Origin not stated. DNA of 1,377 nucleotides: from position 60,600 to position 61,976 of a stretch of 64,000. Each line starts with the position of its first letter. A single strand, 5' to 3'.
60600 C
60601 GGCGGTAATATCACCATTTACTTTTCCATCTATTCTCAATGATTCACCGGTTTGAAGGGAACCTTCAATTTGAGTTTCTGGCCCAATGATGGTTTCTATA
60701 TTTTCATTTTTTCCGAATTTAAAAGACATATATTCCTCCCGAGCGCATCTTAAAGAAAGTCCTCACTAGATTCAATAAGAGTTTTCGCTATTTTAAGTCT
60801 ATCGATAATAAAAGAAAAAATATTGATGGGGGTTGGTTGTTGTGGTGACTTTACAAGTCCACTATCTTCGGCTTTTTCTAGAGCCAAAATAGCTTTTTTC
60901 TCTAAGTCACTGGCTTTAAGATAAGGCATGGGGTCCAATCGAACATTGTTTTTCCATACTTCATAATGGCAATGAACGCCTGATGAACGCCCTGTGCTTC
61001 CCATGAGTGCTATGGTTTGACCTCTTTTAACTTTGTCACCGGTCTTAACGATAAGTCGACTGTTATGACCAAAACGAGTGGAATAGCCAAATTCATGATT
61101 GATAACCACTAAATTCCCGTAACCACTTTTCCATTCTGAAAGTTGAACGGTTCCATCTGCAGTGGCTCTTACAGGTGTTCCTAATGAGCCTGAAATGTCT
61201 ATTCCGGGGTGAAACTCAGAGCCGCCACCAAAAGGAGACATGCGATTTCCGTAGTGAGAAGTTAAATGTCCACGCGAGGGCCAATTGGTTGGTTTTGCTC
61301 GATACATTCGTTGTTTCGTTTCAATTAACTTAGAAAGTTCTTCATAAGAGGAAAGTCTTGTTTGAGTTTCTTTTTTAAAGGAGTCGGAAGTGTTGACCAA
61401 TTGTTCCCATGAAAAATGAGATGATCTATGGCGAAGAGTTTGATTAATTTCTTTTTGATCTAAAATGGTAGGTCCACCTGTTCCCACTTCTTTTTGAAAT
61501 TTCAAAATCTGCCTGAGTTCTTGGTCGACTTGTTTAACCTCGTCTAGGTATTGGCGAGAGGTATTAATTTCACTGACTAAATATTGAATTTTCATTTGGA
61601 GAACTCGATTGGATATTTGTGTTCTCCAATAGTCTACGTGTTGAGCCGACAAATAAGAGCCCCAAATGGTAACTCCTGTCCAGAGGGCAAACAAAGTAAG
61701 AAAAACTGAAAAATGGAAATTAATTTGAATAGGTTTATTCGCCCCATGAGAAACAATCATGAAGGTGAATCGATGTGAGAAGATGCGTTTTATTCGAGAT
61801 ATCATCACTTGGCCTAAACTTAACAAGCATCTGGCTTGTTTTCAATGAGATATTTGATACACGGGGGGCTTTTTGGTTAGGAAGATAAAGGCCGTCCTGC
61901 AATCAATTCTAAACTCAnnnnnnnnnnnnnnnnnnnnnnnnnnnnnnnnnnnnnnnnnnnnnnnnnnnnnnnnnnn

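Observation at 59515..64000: Co-oriented cluster: (edge ORF)-PP2C phosphatase-FHA protein, then M23 peptidase-bactofilin-PpiD-like chaperone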

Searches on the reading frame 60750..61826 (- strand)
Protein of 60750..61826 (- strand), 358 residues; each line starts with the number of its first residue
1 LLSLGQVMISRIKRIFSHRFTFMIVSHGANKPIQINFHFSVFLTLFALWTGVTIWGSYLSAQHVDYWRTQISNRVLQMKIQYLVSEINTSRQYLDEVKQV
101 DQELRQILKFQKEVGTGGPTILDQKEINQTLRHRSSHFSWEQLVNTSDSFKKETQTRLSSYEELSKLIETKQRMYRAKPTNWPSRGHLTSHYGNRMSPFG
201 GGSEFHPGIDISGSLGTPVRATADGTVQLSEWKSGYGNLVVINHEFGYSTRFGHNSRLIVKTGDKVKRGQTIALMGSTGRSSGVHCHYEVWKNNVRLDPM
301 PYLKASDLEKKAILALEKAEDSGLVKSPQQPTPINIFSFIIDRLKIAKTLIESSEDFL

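Call 3: search_protein_families(library=pfam, proteins=[window:60750-61826:-], max_evalue=0.1)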
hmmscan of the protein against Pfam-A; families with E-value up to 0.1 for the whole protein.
window:60750-61826:- (358 aa): 2 families
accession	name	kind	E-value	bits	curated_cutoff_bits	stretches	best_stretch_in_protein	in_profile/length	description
PF01551.29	Peptidase_M23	-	2.5e-33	114.6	28.7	1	205-299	2-96/96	Peptidase family M23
PF13375.12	RnfC_N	-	0.0052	17.3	25.6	1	252-285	38-70/101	RnfC Barrel sandwich hybrid domain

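Call 4: search_protein_families(library=ncbifam, proteins=[window:60750-61826:-], max_evalue=0.1)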
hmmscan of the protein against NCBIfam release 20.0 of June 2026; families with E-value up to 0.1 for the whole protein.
window:60750-61826:- (358 aa): 17 families
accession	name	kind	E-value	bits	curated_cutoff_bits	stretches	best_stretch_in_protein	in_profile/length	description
NF052336.1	PdgHdaseHSB100310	equivalog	1.9e-29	103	500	1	180-294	35-145/316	peptidoglycan hydrolase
NF008652.0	PRK11649.1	equivalog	5.7e-29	101.1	341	1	194-300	301-407/439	murein DD-endopeptidase MepM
NF052530.1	Heli_ShapePgp3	exception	2.1e-26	92.6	300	1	131-304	88-265/270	peptidoglycan metallopeptidase Pgp3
NF053825.1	PdgNdpepShyA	equivalog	5.5e-26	91.2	700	1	169-300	260-390/425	peptidoglycan DD-endopeptidase ShyA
NF040883.1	amid_act_ActS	equivalog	3.9e-25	88.5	375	1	149-305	91-235/242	amidase activator ActS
NF053824.1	PdgNdpepShyC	equivalog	1.9e-22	79.8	700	1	194-298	284-388/429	peptidoglycan DD-endopeptidase ShyC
NF008123.1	PRK10871.1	equivalog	4.5e-21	75.7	311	1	181-303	247-362/365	murein hydrolase activator NlpD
NF008644.1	PRK11637.1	equivalog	6.8e-21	74.7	270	1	176-303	260-383/385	murein hydrolase activator EnvC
NF041208.1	celldiv_DipM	equivalog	3.4e-19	69.4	740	1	181-304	299-418/419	cell division endopeptidase DipM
NF050804.1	CellDivDipMCaul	equivalog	8.8e-16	57.8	900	1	181-290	508-613/634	cell division endopeptidase DipM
NF052529.1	PG_M23_Pgp6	exception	4.1e-15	55.4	600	1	204-311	333-440/452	peptidoglycan metallopeptidase Pgp6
NF053738.1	S2SprSpoIIQBc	equivalog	7.2e-14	52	250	1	208-305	124-225/232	stage II sporulation protein SpoIIQ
NF047755.1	LIC_10271_M23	exception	9.9e-07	28.7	180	1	206-275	117-186/207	LIC_10271 family cell wall hydrolase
NF004799.0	PRK06148.1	subfamily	7.8e-06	24.1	1128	1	205-288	440-533/1015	hypothetical protein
NF047657.1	CellWlHdaseLepto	equivalog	0.00028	20.4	400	1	206-275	128-197/221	hypothetical protein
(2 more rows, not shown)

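Call 39: find_homologous_proteins(query=window:60750-61826:-)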
Query window:60750-61826:- (358 aa): 6957 proteins with E <= 0.001 among 8000 candidates; the best 120 are listed.
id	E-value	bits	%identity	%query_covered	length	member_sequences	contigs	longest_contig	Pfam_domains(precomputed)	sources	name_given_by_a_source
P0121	4.0e-235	797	100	98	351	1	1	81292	PF01551.30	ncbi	ncbi:MAG: peptidoglycan DD-metalloendopeptidase family protein [Elusimicrobiota bacterium]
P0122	8.3e-117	408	57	85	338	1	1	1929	PF01551.30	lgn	-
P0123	3.9e-112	393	55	82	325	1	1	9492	PF01551.30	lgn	-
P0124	9.4e-111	388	51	85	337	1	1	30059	PF01551.30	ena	-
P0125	4.6e-110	386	53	82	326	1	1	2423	PF01551.30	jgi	jgi:murein DD-endopeptidase MepM/ murein hydrolase activator NlpD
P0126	6.4e-110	386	54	82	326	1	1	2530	PF01551.30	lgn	-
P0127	9.8e-110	385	53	82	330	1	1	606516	PF01551.30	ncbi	-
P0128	2.0e-109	384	53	85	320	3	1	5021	PF01551.30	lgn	-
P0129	2.0e-109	384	53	82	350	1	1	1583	PF01551.30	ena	-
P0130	3.8e-109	383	52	88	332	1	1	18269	PF01551.30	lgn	-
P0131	1.0e-108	382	53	82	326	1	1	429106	PF01551.30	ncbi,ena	-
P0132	2.2e-108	381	55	82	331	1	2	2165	PF01551.30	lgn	-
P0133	7.0e-108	379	52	82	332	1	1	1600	PF01551.30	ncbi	-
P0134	1.1e-107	378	51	88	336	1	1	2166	PF01551.30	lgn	-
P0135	1.2e-107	378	52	83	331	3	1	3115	PF01551.30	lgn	-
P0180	2.5e-85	305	43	82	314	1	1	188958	PF01551.30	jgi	jgi:hypothetical protein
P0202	5.4e-78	281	40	82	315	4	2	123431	PF01551.30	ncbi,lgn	-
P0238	2.4e-66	242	38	83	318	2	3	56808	PF01551.30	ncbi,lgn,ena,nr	ncbi:MAG TPA: hypothetical protein DD417_16540 [Elusimicrobia bacterium]|nr:hypothetical protein [El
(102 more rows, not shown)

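Call 40: find_encoding_contigs(protein=P0180, flank=7000, max_places=1)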
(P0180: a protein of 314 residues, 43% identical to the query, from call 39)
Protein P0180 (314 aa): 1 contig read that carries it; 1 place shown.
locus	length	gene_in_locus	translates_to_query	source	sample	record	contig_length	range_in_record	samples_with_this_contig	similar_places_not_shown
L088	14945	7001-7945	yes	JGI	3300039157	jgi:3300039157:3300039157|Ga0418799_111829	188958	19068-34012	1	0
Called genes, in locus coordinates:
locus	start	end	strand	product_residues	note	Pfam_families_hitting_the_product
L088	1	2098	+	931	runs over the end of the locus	PF00133:tRNA-synt_1, PF09334:tRNA-synt_1g (weak), PF13603:tRNA-synt_1_2 (weak), PF09334:tRNA-synt_1g, PF08264:Anticodon_1, PF10458:Val_tRNA-synt_C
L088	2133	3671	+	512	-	PF03629:SASA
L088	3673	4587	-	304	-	PF00494:SQS_PSY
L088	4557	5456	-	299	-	PF00494:SQS_PSY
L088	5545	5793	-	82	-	PF02201:SWIB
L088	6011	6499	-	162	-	-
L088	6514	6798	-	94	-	-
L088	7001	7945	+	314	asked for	PF01551:Peptidase_M23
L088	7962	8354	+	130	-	PF04519:Bactofilin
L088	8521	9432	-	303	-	PF03547:Mem_trans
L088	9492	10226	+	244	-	PF13623:SurA_N_2, PF13624:SurA_N_3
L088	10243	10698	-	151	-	PF02545:Maf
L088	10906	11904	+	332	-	PF09587:PGA_cap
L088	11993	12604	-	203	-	PF08291:Peptidase_M15_3 (weak)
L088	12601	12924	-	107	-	PF03091:CutA1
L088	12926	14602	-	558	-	PF01590:GAF, PF13185:GAF_2, PF13492:GAF_3, PF01590:GAF, PF13185:GAF_2, PF13492:GAF_3, PF13487:HD_5, PF01966:HD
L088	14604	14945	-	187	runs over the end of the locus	PF00730:HhH-GPD, PF00633:HHH (weak)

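Call 41: find_encoding_contigs(protein=P0202, flank=7000, max_places=1)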
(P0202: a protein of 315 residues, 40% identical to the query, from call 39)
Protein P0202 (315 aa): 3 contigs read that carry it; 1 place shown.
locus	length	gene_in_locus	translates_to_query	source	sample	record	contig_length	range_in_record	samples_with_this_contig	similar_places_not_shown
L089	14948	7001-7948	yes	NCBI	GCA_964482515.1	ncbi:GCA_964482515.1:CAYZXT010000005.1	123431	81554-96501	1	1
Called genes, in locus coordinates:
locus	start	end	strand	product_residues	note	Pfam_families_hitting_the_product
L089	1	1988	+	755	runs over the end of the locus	PF07715:Plug (weak), PF25183:OMP_b-brl_4 (faint)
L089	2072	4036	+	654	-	-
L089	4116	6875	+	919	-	PF00133:tRNA-synt_1, PF01406:tRNA-synt_1e (faint), PF09334:tRNA-synt_1g (weak), PF13603:tRNA-synt_1_2, PF09334:tRNA-synt_1g, PF08264:Anticodon_1, PF10458:Val_tRNA-synt_C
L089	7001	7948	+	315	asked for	PF01551:Peptidase_M23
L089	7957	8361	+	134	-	PF04519:Bactofilin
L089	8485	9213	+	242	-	PF13623:SurA_N_2, PF13624:SurA_N_3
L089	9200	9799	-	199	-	PF02545:Maf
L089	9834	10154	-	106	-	PF03091:CutA1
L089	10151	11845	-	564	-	PF01590:GAF, PF13185:GAF_2, PF13492:GAF_3, PF01590:GAF, PF13185:GAF_2, PF13492:GAF_3, PF13487:HD_5, PF01966:HD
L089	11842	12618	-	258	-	PF00730:HhH-GPD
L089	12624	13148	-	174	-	PF25087:GMPPB_C (faint), PF25084:LbH_EIF2B (weak), PF00132:Hexapep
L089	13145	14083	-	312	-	PF02729:OTCace_N, PF00185:OTCace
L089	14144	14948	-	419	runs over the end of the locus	PF02812:ELFV_dehydrog_N, PF00208:ELFV_dehydrog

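Call 42: find_encoding_contigs(protein=P0238, flank=7000, max_places=1)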
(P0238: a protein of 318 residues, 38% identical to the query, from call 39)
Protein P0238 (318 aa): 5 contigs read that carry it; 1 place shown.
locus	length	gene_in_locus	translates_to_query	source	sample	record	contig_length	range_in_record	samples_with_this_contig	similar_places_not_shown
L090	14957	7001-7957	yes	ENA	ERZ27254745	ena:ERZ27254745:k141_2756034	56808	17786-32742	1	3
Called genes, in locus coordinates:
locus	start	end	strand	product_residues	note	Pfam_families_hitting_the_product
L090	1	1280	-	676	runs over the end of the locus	-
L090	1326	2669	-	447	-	-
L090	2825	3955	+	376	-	PF04326:SLFN_AlbA_2, PF13749:HATPase_c_4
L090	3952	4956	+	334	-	PF01656:CbiA, PF09140:MipZ (faint), PF13614:AAA_31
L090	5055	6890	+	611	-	PF01751:Toprim, PF01131:Topoisom_bac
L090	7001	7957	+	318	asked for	PF01551:Peptidase_M23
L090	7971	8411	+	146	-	PF04519:Bactofilin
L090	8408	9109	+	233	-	PF13623:SurA_N_2, PF13624:SurA_N_3, PF09312:SurA_N (weak)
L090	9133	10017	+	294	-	PF00294:PfkB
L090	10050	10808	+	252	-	PF00005:ABC_tran, PF13304:AAA_21 (faint)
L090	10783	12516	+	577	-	PF16949:ABC_tran_2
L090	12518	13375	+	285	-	PF04748:Polysacc_deac_2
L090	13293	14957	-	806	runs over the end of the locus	PF13428:TPR_14 (faint), PF00515:TPR_1 (faint), PF13432:TPR_16 (weak), PF14559:TPR_19 (weak), PF13371:TPR_9 (weak), PF00069:Pkinase, PF07714:PK_Tyr_Ser-Thr, PF03109:ABC1 (weak), +4 more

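Call 44: search_solved_structures(query=window:60750-61805:-, show_alignments=2, max_evalue=1e-10)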
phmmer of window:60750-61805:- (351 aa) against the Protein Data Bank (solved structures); distinct sequences matched with E-value up to 1e-10: 34.
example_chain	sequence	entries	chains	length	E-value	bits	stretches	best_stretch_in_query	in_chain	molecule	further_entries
5j1l_A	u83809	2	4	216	2.7e-25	92.5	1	167-299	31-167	ToxR-activated gene (TagE)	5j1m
6muk_A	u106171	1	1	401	3.7e-21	78.9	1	180-312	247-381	Peptidase M23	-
3slu_A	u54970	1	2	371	5.1e-21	78.4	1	180-301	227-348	M23 peptidase domain protein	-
6jmx_A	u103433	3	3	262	5.6e-20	75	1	173-297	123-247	Peptidase M23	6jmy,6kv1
2gu1_A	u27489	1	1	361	5.7e-19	71.7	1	166-293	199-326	Zinc peptidase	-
6ue4_A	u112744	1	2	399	8.9e-19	71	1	162-296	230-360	ShyA endopeptidase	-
6u2a_A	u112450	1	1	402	8.9e-19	71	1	162-296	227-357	ShyA endopeptidase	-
9gy1_A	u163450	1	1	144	1.1e-18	70.7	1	175-298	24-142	Peptidase, M23 family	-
6jn7_A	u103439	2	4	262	1.3e-18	70.5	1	173-297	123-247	Peptidase M23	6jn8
4bh5_A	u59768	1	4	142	1.3e-18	70.5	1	174-296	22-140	MUREIN HYDROLASE ACTIVATOR ENVC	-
6jmz_A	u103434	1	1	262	1.4e-18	70.4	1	173-297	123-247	Peptidase M23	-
6jn0_A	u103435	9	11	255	1.5e-18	70.3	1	173-297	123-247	Peptidase M23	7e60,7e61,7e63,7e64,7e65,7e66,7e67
6jn1_A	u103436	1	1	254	1.5e-18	70.3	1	173-296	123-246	Peptidase M23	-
8c0j_B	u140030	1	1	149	1.8e-18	70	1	174-296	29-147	Murein hydrolase activator EnvC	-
6tpi_A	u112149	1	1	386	5.5e-18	68.5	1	173-296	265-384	Murein hydrolase activator EnvC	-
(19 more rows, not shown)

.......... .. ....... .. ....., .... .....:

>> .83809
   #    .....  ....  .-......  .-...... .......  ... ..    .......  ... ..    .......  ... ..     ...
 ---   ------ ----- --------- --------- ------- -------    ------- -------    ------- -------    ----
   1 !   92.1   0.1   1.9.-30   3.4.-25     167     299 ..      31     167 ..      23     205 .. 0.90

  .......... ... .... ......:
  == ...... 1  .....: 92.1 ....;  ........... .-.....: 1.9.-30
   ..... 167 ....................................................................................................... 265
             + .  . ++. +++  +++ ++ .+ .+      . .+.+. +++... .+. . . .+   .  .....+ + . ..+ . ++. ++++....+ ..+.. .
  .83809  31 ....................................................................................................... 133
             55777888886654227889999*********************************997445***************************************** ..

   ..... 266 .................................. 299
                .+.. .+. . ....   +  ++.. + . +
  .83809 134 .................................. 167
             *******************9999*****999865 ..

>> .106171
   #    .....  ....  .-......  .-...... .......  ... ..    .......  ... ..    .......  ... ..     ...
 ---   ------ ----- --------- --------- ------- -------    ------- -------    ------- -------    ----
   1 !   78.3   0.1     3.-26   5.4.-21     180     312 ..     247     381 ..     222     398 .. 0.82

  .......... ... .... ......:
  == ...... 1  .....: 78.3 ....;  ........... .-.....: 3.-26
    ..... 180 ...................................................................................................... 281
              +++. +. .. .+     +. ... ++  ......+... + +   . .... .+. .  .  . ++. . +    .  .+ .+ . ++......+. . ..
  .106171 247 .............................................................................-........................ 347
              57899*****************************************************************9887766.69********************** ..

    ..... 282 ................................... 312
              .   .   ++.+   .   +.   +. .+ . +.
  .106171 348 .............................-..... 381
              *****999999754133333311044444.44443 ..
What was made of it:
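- On LmdC-like bactofilin-associated M23 endopeptidase: They align to the Csd1 residues in 5j1l_A (call 44).
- Csd1 is the best PDB sequence hit (call 44).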

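Call 60: predict_structure(alignment_id=A3)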
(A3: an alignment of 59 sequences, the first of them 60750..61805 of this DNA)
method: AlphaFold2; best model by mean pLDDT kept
length: 351 residues; sequences in the alignment: 59
mean_pLDDT: 84.5   pTM: 0.64
mean pLDDT of the five models: 84.5, 83.6, 83.6, 82.4, 81.5
residues with pLDDT >= 90: 166; 70-90: 128; 50-70: 43; < 50: 14
segments of 3 or more residues with pLDDT < 50: 107-109, 321-325, 347-351
pLDDT, mean of each block of 10 residues (from residue 1): 88 90 90 94 95 90 87 80 78 76 55 75 66 78 83 84 91 96 97 96 98 98 98 98 98 98 98 97 98 85 73 66 50 62 54 41
secondary structure, 60 per line:
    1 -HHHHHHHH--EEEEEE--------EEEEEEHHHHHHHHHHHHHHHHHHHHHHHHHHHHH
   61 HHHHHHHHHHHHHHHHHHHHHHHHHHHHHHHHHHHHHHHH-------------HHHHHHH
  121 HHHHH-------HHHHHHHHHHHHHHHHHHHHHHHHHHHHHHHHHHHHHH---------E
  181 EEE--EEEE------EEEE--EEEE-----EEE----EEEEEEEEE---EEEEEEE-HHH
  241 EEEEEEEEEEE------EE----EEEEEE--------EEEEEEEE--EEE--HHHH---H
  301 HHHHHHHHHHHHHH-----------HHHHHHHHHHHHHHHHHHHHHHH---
elements in order: H2-9 E12-17 E26-31 H32-100 H114-125 H133-170 E180-183 E186-189 E196-199 E202-205 E211-213 E218-226 E230-236 E241-251 E264-269 E278-285 E288-290 H293-296 H300-314 H326-348
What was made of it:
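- On LmdC-like bactofilin-associated M23 endopeptidase: The AF2 model has strands 12-17 and 26-31 (pLDDT ~90), helix 32-100, helices 114-170 and the M23 domain at 180-290 (call 60).
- The AF2 model shows hairpin, helix, coiled coil and M23 domain (call 60).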
